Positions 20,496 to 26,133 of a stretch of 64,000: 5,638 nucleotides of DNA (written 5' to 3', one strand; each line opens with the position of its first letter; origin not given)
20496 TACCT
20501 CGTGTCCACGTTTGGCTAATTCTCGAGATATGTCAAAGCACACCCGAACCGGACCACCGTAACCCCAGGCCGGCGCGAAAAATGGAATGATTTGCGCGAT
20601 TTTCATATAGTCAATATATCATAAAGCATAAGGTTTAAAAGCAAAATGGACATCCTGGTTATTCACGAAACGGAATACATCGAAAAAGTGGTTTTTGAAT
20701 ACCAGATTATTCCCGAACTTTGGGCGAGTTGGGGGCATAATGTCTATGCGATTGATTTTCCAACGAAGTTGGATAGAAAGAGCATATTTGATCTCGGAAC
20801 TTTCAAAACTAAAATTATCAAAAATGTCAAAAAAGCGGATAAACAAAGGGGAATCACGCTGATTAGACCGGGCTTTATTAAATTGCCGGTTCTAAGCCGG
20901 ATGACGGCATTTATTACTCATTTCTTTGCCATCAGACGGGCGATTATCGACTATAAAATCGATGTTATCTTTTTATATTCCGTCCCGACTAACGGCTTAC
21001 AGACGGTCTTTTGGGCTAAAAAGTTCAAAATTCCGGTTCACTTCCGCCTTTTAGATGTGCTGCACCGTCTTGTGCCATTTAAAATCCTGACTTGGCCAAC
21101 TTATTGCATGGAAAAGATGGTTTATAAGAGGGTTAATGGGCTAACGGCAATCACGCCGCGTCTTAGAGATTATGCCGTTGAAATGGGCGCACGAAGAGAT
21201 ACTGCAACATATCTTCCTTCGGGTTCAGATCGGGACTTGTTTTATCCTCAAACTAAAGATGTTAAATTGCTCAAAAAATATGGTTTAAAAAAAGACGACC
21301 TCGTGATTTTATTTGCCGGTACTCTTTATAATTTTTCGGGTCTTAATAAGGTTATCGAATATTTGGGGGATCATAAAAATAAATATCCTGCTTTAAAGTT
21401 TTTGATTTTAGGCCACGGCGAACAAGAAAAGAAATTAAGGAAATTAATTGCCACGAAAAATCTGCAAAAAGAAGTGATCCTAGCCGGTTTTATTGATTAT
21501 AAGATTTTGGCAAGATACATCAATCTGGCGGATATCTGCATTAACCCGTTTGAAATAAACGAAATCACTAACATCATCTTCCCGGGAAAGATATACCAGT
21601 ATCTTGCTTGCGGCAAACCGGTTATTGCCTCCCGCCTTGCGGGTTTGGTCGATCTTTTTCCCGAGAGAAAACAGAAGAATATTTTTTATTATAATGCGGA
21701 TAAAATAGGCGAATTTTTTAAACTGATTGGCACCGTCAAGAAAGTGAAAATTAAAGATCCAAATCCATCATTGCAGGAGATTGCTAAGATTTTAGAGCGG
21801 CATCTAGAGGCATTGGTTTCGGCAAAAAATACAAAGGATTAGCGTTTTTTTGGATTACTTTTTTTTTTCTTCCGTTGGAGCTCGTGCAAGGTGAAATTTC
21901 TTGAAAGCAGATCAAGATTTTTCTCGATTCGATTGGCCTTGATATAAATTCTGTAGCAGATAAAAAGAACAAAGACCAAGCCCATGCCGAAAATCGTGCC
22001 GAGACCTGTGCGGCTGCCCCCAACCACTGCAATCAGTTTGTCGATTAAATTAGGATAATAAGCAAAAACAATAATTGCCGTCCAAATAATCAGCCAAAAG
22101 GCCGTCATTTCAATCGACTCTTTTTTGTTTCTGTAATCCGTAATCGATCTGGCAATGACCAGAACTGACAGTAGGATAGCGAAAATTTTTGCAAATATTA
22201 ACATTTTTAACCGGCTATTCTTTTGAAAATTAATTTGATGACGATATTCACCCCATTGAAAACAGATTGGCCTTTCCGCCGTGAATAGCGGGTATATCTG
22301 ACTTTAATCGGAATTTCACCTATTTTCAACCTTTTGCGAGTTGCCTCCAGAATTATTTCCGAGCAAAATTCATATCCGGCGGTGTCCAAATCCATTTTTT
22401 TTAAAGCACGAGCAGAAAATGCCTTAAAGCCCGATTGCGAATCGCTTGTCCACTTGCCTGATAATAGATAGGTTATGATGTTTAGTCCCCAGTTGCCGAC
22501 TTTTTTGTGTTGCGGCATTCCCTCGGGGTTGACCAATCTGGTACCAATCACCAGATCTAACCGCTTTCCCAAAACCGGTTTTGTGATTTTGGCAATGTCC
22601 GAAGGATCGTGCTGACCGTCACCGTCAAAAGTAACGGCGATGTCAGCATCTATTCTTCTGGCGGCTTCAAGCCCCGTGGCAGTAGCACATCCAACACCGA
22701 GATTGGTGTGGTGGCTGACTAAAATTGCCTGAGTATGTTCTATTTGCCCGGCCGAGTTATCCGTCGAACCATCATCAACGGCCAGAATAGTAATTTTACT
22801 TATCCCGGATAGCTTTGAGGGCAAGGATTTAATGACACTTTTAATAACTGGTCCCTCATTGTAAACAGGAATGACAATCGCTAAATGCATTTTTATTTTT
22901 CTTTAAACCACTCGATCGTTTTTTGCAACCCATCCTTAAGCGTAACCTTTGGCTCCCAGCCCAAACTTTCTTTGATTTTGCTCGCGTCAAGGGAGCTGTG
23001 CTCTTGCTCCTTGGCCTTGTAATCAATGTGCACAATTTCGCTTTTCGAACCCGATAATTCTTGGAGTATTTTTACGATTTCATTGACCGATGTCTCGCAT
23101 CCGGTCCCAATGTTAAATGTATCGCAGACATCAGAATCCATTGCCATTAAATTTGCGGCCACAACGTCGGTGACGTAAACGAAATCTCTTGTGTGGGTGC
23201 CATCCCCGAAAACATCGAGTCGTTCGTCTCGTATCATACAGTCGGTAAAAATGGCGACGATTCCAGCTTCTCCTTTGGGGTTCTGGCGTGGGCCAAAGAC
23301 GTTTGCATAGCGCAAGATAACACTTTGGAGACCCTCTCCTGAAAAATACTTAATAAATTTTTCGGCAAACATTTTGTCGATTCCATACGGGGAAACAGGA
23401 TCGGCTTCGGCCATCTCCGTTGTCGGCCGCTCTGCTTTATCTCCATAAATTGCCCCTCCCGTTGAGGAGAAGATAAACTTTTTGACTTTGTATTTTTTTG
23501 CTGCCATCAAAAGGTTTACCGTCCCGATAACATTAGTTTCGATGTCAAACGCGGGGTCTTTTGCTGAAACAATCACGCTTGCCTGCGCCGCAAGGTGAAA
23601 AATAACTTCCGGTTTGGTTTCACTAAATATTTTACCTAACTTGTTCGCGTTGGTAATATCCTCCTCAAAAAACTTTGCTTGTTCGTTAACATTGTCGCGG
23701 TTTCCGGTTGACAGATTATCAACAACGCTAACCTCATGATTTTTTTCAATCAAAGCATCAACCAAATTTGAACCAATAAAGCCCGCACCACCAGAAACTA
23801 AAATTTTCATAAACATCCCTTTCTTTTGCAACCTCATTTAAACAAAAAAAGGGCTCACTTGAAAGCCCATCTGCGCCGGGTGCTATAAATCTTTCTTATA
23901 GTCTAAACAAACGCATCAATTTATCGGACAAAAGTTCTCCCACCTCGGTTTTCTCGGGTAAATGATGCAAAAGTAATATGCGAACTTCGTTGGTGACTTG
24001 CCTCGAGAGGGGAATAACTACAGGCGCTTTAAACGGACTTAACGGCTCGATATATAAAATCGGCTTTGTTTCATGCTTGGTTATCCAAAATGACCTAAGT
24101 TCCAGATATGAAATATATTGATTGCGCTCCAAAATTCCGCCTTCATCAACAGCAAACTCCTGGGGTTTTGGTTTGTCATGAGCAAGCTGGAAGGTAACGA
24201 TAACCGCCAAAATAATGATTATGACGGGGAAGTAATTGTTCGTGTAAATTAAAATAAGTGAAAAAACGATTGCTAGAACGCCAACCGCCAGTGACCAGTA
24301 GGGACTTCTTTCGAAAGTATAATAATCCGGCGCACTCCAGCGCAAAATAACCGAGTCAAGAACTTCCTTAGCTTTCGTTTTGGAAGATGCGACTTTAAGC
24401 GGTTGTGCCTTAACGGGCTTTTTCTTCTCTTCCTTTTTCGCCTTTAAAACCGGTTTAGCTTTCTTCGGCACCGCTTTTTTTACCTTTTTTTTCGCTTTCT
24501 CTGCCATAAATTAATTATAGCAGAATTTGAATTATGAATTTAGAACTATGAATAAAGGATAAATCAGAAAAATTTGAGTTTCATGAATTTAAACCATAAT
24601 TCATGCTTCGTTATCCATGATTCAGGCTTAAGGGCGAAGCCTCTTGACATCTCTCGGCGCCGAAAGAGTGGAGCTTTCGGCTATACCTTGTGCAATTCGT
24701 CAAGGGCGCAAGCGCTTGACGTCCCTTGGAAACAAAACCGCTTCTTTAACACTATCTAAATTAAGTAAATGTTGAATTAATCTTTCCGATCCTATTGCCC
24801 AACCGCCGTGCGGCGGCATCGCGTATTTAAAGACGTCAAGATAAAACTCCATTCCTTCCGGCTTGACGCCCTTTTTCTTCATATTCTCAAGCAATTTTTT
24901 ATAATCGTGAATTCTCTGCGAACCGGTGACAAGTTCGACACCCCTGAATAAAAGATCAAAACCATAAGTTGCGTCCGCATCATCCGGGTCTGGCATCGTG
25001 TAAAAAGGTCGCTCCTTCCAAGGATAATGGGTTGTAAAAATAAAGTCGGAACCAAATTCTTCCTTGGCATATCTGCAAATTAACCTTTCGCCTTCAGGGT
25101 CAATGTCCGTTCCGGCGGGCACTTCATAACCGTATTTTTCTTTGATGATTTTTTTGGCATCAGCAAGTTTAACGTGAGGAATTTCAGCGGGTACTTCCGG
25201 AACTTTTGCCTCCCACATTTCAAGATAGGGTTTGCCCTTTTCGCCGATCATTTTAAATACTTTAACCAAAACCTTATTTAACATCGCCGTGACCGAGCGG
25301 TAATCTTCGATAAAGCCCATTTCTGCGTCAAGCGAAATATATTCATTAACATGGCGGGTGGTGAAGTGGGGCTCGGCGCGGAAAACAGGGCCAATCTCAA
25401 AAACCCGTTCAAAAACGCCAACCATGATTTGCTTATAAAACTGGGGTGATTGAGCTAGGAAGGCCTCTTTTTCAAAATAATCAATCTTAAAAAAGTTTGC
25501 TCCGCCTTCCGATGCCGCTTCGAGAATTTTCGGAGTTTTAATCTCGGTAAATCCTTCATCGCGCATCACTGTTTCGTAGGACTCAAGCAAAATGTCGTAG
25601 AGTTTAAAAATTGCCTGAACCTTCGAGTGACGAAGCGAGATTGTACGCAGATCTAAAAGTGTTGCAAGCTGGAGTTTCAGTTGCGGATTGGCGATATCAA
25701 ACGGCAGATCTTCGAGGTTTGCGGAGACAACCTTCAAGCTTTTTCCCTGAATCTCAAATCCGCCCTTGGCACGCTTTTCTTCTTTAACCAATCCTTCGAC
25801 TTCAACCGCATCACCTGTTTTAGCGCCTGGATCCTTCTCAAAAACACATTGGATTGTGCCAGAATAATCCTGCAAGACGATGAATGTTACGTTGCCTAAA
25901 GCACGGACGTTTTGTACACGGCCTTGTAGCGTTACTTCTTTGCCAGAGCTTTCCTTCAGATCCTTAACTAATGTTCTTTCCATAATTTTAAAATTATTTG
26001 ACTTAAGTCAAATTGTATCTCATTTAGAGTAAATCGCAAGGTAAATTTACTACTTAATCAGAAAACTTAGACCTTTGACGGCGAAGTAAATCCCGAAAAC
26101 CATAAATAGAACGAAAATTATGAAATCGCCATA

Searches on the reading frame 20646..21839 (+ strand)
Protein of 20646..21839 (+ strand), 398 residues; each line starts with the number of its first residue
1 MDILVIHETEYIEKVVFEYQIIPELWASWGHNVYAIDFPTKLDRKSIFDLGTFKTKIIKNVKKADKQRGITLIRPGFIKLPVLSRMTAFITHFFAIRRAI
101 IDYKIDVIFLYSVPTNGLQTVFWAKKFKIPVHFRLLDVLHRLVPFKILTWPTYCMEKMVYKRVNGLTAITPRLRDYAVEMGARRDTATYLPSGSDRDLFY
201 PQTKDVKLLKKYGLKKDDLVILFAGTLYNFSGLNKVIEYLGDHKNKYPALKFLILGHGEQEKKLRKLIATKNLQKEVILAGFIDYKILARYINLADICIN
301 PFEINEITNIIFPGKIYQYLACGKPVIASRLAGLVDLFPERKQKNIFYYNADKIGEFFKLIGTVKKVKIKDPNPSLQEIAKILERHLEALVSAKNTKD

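Call 11: search_protein_families(library=pfam, proteins=[window:20646-21839:+], max_evalue=0.001)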
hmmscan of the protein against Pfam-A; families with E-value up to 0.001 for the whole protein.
window:20646-21839:+ (398 aa): 5 families
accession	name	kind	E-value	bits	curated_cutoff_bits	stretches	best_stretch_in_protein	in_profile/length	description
PF13692.12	Glyco_trans_1_4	-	5.9e-17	62.7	27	1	220-343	3-120/142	Glycosyl transferases group 1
PF00534.26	Glycos_transf_1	-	5.9e-17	62.2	26.4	1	210-350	7-143/172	Glycosyl transferases group 1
PF13579.12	Glyco_trans_4_4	-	1.5e-07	32.3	29.7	1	84-193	51-158/158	Glycosyl transferase 4-like domain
PF13439.12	Glyco_transf_4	-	5e-05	23.8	28.5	1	70-197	38-169/170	Glycosyltransferase Family 4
PF13524.12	Glyco_trans_1_2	-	0.00027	21.3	25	1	248-347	13-97/144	Glycosyl transferase-like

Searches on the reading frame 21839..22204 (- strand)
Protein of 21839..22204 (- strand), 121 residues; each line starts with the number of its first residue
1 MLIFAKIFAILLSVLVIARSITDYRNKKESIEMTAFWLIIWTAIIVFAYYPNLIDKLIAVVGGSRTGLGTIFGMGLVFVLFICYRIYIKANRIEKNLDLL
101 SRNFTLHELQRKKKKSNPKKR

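Call 11: search_protein_families(library=pfam, proteins=[window:21839-22204:-], max_evalue=0.001)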
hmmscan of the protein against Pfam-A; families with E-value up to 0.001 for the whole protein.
window:21839-22204:- (121 aa): 1 family
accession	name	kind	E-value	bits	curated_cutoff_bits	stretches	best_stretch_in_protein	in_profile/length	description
PF10066.14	DUF2304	-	2.3e-16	60.4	25.5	1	6-108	3-104/106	Uncharacterized conserved protein (DUF2304)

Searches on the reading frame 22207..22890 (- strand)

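Call 11: search_protein_families(library=pfam, proteins=[window:22207-22890:-], max_evalue=0.001)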
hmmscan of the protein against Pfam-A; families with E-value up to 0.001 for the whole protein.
window:22207-22890:- (227 aa): 1 family
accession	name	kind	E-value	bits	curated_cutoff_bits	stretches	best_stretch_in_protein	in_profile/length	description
PF00535.33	Glycos_transf_2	-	4.1e-19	69.6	23.3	1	5-165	2-166/168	Glycosyl transferase family 2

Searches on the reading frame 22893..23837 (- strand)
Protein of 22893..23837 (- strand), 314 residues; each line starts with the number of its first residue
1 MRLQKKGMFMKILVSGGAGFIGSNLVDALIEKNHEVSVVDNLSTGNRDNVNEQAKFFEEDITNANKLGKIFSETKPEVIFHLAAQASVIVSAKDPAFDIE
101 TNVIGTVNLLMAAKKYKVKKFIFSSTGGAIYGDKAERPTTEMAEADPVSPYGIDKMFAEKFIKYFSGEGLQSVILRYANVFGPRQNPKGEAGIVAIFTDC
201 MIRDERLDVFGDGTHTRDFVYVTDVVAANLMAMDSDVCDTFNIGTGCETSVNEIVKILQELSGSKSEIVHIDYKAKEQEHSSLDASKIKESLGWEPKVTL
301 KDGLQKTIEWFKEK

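Call 11: search_protein_families(library=pfam, proteins=[window:22893-23837:-], max_evalue=0.001)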
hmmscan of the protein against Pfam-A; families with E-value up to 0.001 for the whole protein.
window:22893-23837:- (314 aa): 8 families
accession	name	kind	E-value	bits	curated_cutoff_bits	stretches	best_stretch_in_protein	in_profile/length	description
PF01370.27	Epimerase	-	1e-62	212.2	20.9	1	12-244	1-240/240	NAD dependent epimerase/dehydratase family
PF16363.11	GDP_Man_Dehyd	-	1.1e-59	203.1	27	1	13-307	1-332/332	GDP-mannose 4,6 dehydratase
PF04321.23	RmlD_sub_bind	-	2.4e-23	83.1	27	1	10-307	1-281/287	RmlD substrate binding domain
PF01073.25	3Beta_HSD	-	1.4e-22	80.5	22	1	13-233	1-229/280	3-beta hydroxysteroid dehydrogenase/isomerase family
PF02719.21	Polysacc_synt_2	-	3.2e-20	72.9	20.2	1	12-271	1-256/293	Polysaccharide biosynthesis protein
PF13460.12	NAD_binding_10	-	1.8e-11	44.7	27.2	1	16-179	1-145/184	NAD(P)H-binding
PF07993.18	NAD_binding_4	-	4.8e-11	42.7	20.1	1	77-186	90-210/258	Male sterility protein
PF05368.20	NmrA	-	2.1e-07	31.3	27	1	11-132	4-113/298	NmrA-like family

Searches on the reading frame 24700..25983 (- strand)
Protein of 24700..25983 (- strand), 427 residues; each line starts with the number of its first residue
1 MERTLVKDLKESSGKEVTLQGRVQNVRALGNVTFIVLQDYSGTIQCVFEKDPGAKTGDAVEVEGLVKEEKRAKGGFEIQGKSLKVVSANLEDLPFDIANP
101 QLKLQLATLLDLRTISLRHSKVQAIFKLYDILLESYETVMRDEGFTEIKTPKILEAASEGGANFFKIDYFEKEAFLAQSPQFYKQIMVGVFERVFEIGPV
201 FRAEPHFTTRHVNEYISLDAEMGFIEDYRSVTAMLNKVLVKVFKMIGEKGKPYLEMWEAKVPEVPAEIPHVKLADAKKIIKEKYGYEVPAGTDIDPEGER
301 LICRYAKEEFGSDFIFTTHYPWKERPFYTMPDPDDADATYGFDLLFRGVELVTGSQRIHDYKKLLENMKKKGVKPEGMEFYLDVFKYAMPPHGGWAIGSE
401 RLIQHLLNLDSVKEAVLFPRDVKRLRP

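Call 11: search_protein_families(library=pfam, proteins=[window:24700-25983:-], max_evalue=0.001)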
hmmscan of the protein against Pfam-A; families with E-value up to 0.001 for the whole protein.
window:24700-25983:- (427 aa): 2 families
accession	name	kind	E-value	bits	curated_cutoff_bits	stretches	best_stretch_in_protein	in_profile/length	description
PF00152.25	tRNA-synt_2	-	2.2e-77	260.6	25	1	108-421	4-307/308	tRNA synthetases class II (D, K and N)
PF01336.31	tRNA_anti-codon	-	3e-13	49.9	27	1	17-85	1-74/75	OB-fold nucleic acid binding domain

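Call 65: find_homologous_proteins(query=window:24700-25983:-, max_evalue=1e-50)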
Query window:24700-25983:- (427 aa): 7968 proteins with E <= 1e-50 among 8000 candidates; the best 120 are listed.
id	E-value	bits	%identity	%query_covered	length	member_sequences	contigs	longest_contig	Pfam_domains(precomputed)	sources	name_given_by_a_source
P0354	3.6e-285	964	100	100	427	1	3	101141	PF01336.32,PF00152.26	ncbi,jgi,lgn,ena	-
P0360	3.0e-231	786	80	100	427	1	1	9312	PF01336.32,PF00152.26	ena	-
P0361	3.9e-228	776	79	100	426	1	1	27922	PF01336.32,PF00152.26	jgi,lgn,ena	-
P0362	9.8e-228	774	78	100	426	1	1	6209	PF01336.32,PF00152.26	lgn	-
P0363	1.7e-226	770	78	100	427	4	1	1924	PF01336.32,PF00152.26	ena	-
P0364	6.9e-223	758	75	100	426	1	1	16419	PF01336.32,PF00152.26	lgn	-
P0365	1.1e-222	758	77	100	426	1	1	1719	PF01336.32,PF00152.26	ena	-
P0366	4.7e-221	752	75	100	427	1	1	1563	PF01336.32,PF00152.26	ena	-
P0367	1.1e-212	725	73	100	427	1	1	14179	PF01336.32,PF00152.26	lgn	-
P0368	2.0e-211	721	71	100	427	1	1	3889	PF01336.32,PF00152.26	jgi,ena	-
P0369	5.1e-211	719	72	100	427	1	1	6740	PF01336.32,PF00152.26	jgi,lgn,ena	-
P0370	1.3e-210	718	72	100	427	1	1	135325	PF01336.32,PF00152.26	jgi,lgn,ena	-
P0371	3.4e-210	717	72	100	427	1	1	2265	PF01336.32,PF00152.26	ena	-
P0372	1.2e-209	715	72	100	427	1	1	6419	PF01336.32,PF00152.26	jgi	jgi:nondiscriminating aspartyl-tRNA synthetase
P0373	3.9e-209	713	71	100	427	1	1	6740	PF01336.32,PF00152.26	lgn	-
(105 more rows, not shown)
